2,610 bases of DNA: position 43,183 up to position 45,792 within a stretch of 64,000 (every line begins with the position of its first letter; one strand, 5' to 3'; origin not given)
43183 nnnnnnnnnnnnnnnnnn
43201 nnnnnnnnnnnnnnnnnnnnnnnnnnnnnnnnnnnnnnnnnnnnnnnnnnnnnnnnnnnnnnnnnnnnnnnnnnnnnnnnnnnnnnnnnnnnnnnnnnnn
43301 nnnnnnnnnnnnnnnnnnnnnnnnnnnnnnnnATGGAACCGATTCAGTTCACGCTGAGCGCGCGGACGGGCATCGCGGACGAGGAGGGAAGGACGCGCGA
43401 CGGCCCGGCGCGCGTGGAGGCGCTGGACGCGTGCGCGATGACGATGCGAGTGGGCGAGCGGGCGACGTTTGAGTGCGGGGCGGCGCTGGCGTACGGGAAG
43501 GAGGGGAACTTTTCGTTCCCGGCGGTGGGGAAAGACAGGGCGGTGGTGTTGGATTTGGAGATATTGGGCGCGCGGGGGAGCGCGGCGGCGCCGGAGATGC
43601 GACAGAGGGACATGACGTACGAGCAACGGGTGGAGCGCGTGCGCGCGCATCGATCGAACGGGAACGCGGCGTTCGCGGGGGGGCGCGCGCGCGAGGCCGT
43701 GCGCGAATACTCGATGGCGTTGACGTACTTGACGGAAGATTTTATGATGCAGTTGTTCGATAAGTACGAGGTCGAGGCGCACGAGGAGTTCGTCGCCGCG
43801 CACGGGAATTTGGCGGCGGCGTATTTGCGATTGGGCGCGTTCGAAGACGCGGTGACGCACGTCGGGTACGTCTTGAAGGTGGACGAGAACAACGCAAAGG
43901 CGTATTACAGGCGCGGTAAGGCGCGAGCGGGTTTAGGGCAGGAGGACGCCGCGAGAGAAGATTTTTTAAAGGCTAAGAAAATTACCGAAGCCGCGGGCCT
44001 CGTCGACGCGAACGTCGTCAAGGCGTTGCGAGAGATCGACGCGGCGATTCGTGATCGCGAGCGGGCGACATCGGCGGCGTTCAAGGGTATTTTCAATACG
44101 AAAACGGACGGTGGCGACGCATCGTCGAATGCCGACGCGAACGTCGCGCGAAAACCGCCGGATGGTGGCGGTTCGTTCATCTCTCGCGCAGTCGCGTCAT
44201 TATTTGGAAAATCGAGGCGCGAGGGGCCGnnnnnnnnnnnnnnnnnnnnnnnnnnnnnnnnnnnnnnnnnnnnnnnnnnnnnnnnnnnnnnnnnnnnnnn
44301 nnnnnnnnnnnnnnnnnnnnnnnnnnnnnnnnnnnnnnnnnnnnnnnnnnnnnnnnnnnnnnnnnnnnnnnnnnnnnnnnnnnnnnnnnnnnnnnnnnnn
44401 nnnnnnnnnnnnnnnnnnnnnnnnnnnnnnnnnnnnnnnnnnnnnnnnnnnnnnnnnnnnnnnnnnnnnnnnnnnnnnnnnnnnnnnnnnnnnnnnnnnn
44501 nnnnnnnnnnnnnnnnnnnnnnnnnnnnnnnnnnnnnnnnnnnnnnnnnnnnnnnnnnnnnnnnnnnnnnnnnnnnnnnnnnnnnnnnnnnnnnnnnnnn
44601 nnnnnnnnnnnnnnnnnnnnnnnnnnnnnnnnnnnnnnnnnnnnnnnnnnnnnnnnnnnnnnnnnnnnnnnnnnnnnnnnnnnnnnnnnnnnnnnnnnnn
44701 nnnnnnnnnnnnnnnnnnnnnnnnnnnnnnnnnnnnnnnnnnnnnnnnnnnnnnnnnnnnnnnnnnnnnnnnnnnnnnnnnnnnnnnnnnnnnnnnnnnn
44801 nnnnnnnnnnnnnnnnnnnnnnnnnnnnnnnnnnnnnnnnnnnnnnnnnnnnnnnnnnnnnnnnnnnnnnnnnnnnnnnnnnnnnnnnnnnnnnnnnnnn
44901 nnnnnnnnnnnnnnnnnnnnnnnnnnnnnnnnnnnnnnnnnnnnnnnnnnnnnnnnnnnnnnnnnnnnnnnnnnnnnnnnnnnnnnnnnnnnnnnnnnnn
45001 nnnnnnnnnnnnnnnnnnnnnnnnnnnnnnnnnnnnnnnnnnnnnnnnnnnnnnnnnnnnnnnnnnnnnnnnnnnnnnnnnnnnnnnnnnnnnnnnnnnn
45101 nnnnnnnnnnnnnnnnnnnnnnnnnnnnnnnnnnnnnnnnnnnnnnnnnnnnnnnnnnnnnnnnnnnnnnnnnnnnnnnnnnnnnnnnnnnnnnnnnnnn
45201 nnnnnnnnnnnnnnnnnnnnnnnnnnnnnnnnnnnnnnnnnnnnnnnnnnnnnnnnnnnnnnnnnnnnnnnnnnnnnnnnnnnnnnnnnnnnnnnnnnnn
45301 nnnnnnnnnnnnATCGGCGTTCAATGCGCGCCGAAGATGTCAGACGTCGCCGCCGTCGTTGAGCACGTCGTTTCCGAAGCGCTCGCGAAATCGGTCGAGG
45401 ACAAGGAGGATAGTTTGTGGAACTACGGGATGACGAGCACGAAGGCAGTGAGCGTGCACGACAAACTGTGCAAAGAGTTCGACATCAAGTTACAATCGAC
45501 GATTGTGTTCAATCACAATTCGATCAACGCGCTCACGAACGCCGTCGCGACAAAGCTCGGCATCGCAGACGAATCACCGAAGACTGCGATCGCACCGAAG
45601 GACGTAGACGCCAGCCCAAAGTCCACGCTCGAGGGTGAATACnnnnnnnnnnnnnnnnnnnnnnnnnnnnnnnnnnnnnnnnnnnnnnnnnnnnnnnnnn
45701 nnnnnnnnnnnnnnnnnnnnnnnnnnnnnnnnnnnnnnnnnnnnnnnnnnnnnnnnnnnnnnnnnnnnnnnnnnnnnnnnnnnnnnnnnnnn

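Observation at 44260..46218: TPP-dependent acetolactate-synthase-like enzyme with an inserted phosphopantetheine carrier domain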

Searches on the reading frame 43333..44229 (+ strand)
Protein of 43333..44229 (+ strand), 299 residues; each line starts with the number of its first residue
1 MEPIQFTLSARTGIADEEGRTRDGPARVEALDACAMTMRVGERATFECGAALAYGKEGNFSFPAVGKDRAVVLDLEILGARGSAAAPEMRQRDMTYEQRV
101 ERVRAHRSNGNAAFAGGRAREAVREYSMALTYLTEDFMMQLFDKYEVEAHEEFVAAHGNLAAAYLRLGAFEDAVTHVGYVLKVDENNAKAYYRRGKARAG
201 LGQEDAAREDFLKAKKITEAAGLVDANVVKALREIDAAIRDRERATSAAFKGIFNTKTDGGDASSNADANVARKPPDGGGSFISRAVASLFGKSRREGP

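Call 15: search_protein_families(library=pfam, proteins=[window:43333-44229:+], max_evalue=0.01)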
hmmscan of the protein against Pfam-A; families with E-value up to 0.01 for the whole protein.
window:43333-44229:+ (299 aa): 7 families
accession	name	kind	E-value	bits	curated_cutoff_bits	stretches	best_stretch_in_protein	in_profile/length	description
PF00515.34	TPR_1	-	1.3e-07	31.6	27.8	2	155-187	2-34/34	Tetratricopeptide repeat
PF07719.23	TPR_2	-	1.8e-07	31.2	27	0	188-218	1-31/34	Tetratricopeptide repeat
PF13414.12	TPR_11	-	3.6e-05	23.8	26.8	1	163-202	3-42/42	TPR repeat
PF13431.12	TPR_17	-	4e-05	24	24.4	0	181-209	6-34/34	Tetratricopeptide repeat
PF13181.12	TPR_8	-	0.0003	21.1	25.7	1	188-218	1-31/34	Tetratricopeptide repeat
PF13432.12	TPR_16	-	0.0024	18.7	32.7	1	160-217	3-60/65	Tetratricopeptide repeat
PF00254.34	FKBP_C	-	0.0059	17.4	21.1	1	28-59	45-76/94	FKBP-type peptidyl-prolyl cis-trans isomerase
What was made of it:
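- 43333..44232 (+): Context: upstream FKBP-like/TPR gene. Its stop lies 27 nt before the ThDP-carrier gene's ATG. Pfam TPR_1/TPR_2 hits and a weak FKBP_C hit (call 15).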

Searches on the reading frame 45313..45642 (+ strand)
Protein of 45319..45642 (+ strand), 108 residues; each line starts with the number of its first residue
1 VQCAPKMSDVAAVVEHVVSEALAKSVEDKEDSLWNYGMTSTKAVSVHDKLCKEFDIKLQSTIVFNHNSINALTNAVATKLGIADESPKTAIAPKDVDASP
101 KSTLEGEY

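Call 3: search_protein_families(library=pfam, proteins=[window:45319-45642:+], max_evalue=10)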
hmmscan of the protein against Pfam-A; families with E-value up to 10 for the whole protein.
seq(108 aa): 2 families
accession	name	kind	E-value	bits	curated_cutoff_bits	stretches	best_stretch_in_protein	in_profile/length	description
PF00550.31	PP-binding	-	1.3e-07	32.2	20.8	1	16-76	5-67/67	Phosphopantetheine attachment site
PF23297.2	ACP_SdgA_C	-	0.0041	17.6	27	1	19-81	20-84/95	Highly reducing polyketide synthase sdgA, C-terminal ACP domain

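Call 4: search_protein_families(library=ncbifam, proteins=[window:45319-45642:+], max_evalue=10)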
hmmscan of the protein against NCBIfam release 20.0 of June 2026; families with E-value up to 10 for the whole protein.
seq(108 aa): 4 families
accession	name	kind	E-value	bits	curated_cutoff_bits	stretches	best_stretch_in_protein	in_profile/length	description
NF045894.1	PKS_plus_SDR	equivalog_domain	5.6e-05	20.9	1740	1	10-80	1448-1513/1515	type I polyketide synthase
NF040607.1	mycolic_Pks13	equivalog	0.00027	18.5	2100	1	18-78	14-76/1680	polyketide synthase Pks13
NF005480.0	PRK07081.1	equivalog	0.00047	20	72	1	20-78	16-75/83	acyl carrier protein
NF004282.0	PRK05691.1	subfamily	0.089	8.7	4090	1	6-93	583-669/4334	non-ribosomal peptide synthase/polyketide synthase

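Call 10: search_solved_structures(query=window:45319-45642:+, max_evalue=10, show_alignments=3)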
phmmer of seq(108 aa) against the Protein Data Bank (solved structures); distinct sequences matched with E-value up to 10: 15.
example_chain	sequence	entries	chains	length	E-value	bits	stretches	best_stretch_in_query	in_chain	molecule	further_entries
2n98_A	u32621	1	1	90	0.00086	22.8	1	32-80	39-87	Acyl carrier protein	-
8in9_B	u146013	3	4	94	0.063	16.9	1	10-74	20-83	Polyketide synthase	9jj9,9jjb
4hkg_A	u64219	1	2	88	0.064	16.9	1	25-80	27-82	Phosphopantetheine attachment site family protein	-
1dny_A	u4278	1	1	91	0.22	15.1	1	30-79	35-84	NON-RIBOSOMAL PEPTIDE SYNTHETASE PEPTIDYL CARRIER PROTEIN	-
2gdw_A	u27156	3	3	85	0.22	15.1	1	30-79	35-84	Tyrocidine synthetase III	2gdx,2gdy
6h0j_A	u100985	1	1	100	0.31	14.6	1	20-74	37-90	Type I modular polyketide synthase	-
2afd_A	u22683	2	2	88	0.36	14.4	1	28-73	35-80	protein Asl1650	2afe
7s6b_E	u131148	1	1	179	0.4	14.3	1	10-86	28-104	Polyketide synthase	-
7vrs_C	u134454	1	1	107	0.43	14.2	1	11-74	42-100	Type I modular polyketide synthase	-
2md9_A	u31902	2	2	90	0.55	13.9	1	31-79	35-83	Tyrocidine synthase 3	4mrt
5hv8_A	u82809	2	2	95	0.79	13.4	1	23-80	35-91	Type I modular polyketide synthase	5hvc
6h0q_A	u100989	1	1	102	0.89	13.2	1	31-80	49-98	Type I modular polyketide synthase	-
3cmu_A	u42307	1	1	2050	1.2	12.8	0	46-92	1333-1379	Protein recA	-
3aaf_A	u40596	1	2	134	1.6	12.4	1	26-67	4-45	Werner syndrome ATP-dependent helicase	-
7m7j_B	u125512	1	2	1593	1.8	12.2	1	14-91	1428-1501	EryAI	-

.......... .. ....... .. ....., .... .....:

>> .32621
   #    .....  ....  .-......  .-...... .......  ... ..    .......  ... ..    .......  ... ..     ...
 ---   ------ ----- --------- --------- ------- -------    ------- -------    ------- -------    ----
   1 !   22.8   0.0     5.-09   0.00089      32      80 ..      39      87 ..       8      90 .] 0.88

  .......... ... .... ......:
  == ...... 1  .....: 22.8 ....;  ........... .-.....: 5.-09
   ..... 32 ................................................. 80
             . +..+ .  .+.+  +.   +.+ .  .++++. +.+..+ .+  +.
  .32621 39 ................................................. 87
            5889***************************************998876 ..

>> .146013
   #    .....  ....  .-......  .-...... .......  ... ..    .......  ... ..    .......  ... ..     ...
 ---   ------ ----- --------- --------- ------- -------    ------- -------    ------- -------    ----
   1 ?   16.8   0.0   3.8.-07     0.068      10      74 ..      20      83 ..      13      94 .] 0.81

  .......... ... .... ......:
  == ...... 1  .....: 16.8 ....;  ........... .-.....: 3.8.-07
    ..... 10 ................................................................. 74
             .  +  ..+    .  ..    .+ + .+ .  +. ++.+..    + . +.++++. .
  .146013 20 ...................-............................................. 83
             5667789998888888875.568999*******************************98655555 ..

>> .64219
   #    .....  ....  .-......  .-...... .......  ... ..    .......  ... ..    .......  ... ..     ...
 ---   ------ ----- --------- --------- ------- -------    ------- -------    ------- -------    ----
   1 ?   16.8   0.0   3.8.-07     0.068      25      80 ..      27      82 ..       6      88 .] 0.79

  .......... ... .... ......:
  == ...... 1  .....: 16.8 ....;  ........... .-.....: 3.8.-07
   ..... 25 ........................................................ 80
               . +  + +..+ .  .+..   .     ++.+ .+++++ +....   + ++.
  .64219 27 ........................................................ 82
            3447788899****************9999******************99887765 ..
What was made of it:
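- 45337..45555 (+): Inserted acyl-carrier (PP-binding) domain, aa 360-432. It is a four-helix bundle. The PDB sequence hit 2n98 (an ACP) has E 8.6e-4 with the Ser aligned (call 10).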

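Call 33: find_homologous_proteins(query=A3, max_evalue=0.001)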
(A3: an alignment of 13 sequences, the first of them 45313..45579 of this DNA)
Query A3 (13 sequences) (89 aa, profile of the alignment): 2 proteins with E <= 0.001 among 457 candidates.
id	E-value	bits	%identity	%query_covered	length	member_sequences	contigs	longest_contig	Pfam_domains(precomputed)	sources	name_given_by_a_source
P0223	1.1e-23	101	19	66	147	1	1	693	PF00550.32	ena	-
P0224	4.7e-9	54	86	39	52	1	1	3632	-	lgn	-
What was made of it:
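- Tried and rejected: Word-indexed database search with the carrier-domain profile (call 33).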

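Call 37: predict_structure(alignment_id=A3)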
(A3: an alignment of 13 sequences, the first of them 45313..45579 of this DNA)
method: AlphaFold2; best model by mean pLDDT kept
length: 89 residues; sequences in the alignment: 13
mean_pLDDT: 81.9   pTM: 0.71
mean pLDDT of the five models: 81.9, 80.9, 79.8, 77.7, 77.3
residues with pLDDT >= 90: 15; 70-90: 62; 50-70: 5; < 50: 7
segments of 3 or more residues with pLDDT < 50: 1-5
pLDDT, mean of each block of 10 residues (from residue 1): 58 90 88 88 89 88 81 88 66
secondary structure, 60 per line:
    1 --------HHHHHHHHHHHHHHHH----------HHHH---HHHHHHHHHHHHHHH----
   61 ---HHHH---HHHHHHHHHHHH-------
elements in order: H9-24 H35-38 H42-56 H64-67 H71-82

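Call 42: fold_search(model_id=the predicted structure, library=pdb)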
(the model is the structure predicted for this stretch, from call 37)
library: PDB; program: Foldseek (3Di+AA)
matches with E <= 10: 431; with E <= 0.001: 13
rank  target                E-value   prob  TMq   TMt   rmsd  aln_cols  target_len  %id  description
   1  8cjh_E                2.5e-04  1.00  0.73  0.83   1.2        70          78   23  Architecture of a PKS-NRPS hybrid megaenzyme involved in the biosynthesis of the genotoxin colibactin (released 2023-04-26)
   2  4hkg_A                3.0e-04  1.00  0.76  0.84   1.6        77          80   23  Crystal Structure of Free-Standing Peptidyl Carrier Protein from Uncharacterized Acinetobacter baumannii Secondary Met (released 2013-10-30)
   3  2liu_MODEL_1_A        3.2e-04  1.00  0.81  0.74   2.9        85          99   15  NMR structure of holo-ACPI domain from CurA module from Lyngbya majuscula (released 2011-12-14)
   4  6sm4_A                3.2e-04  1.00  0.72  0.81   1.8        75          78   19  AntF (apo): type II PKS acyl-carrier protein (released 2020-05-27)
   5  6h0j_MODEL_1_A        3.8e-04  1.00  0.66  0.59   2.7        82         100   22  A1-type ACP domain from module 5 of MLSA1 (released 2019-03-06)
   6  4ca3_MODEL_1_A        4.6e-04  1.00  0.74  0.75   4.9        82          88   22  SOLUTION STRUCTURE OF STREPTOMYCES VIRGINIAE VIRA ACP5B (released 2014-06-04)
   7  4mrt_C                4.9e-04  1.00  0.71  0.81   1.3        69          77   25  Structure of the Phosphopantetheine Transferase Sfp in Complex with Coenzyme A and a Peptidyl Carrier Protein (released 2014-04-23)
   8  2mf4_MODEL_1_A        5.9e-04  1.00  0.76  0.80   5.2        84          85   19  1H, 13C, 15N chemical shift assignments of Streptomyces virginiae VirA acp5a (released 2014-06-04)
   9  4neo                  6.2e-04  1.00  0.77  0.83   1.3        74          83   14  Structure of BlmI, a type-II acyl-carrier-protein from Streptomyces verticillus involved in bleomycin biosynthesis (released 2014-01-29)
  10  4pxh_D                6.6e-04  1.00  0.69  0.82   1.5        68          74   20  Structure of P450sky (CYP163B3), a cytochrome P450 from skyllamycin biosynthesis in complex with a peptidyl carrier pr (released 2014-07-23)
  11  7b2b_MODEL_1_A        6.6e-04  1.00  0.75  0.65  10.3        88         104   15  Solution structure of a non-covalent extended docking domain complex of the Pax NRPS: PaxA T1-CDD/PaxB NDD (released 2021-06-16)
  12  4pwv_B                8.0e-04  1.00  0.71  0.83   1.4        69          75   20  Structure of P450sky (CYP163B3), a cytochrome P450 from skyllamycin biosynthesis in complex with a peptidyl carrier pr (released 2014-07-23)
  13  6smd_A                9.6e-04  1.00  0.72  0.81   1.8        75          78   17  PlMCAT:AntF (holo): type II PKS acyl-carrier protein in complex with its malonyl-transacylase (released 2020-05-27)
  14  6sm4_B                1.0e-03  1.00  0.72  0.82   1.8        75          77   19  AntF (apo): type II PKS acyl-carrier protein (released 2020-05-27)
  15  8qpy_MODEL_1_A        1.0e-03  1.00  0.71  0.69   3.2        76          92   18  Solution NMR structure of the peptidyl carrier domain TomAPCP from the Tomaymycin non-ribosomal peptide synthe (released 2024-06-26)
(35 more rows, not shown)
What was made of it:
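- The insert encodes a folded, profile-recognised domain (calls 3, 37, 42).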

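Call 43: search_protein_representatives(alignment_id=A3)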
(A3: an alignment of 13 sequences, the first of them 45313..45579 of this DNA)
Query: 13 sequences, 86 profile positions. Proteins with E-value up to 0.001 (for the whole library): 10283; up to 1e-10: 2022; up to 1e-30: 60. The best 150 are listed.
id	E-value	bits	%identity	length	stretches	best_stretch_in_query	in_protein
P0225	3.9e-87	302.5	-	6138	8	3-79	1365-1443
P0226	1.0e-56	205.1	-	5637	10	4-77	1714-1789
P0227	3.2e-56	203.5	-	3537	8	5-77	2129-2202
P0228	2.8e-55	200.5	-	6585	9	6-76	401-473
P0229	2.5e-53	194.2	-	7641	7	7-83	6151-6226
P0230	5.4e-52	189.9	-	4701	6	4-85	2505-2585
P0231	1.2e-51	188.8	-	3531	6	5-75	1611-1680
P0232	1.4e-50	185.4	-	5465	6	4-80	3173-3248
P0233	1.7e-49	181.9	-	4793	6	5-80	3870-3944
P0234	2.6e-47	174.9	-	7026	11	7-76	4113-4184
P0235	7.8e-47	173.4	-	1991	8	9-80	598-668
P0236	3.7e-46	171.2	-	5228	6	5-79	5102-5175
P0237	6.0e-46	170.5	-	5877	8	9-75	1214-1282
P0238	8.1e-46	170.1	-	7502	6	4-80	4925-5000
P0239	2.2e-45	168.7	-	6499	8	6-77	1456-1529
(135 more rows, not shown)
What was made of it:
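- Tried and rejected: I replaced it with the exhaustive HMMER search (call 43).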
